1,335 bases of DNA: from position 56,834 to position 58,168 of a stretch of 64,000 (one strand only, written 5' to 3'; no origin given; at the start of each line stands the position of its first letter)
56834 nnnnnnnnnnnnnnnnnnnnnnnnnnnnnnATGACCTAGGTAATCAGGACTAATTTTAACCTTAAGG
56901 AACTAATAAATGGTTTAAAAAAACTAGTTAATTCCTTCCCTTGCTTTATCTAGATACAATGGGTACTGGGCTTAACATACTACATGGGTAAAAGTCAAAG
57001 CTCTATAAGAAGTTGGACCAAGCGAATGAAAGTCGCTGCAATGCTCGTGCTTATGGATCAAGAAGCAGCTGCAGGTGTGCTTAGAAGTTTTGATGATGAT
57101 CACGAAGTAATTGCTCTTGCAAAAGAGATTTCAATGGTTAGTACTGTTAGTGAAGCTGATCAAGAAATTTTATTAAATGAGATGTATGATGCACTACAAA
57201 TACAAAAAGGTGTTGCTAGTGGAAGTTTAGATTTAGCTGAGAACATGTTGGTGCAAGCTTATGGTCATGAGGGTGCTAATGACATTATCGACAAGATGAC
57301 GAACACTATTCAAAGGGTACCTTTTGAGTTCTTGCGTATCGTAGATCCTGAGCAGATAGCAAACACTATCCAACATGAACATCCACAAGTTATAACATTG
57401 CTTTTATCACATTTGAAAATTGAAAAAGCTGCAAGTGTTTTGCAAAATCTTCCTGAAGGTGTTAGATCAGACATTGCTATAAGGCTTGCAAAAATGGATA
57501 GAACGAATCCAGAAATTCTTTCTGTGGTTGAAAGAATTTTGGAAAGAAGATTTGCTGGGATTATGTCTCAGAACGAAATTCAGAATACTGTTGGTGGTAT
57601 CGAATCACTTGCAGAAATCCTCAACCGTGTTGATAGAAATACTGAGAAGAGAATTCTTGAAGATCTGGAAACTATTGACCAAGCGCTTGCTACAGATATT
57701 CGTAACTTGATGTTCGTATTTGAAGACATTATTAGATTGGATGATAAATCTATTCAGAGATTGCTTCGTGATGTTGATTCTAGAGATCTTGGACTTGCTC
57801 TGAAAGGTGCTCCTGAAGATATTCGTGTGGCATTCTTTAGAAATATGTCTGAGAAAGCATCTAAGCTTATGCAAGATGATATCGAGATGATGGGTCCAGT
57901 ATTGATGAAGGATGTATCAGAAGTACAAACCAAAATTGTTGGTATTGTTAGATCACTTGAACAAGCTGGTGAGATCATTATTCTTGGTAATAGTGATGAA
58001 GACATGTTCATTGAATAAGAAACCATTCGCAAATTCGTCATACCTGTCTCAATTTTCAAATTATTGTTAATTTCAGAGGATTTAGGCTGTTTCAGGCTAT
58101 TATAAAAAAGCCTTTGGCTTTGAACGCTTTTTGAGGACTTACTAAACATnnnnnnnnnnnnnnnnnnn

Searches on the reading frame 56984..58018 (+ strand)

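Call 49: search_protein_families(library=pfam, proteins=[window:56984-58018:+], max_evalue=0.00001)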
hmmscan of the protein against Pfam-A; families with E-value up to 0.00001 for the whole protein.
window:56984-58018:+ (344 aa): 3 families
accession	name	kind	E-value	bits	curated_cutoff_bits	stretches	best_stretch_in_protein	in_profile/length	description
PF01706.21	FliG_C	-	2.5e-40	137.5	23.3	1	226-333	1-108/108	FliG C-terminal domain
PF14841.11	FliG_M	-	1.9e-27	95.7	25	1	122-196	1-75/76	FliG middle domain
PF14842.11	FliG_N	-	2.1e-22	80.1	25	1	12-114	3-104/104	FliG N-terminal domain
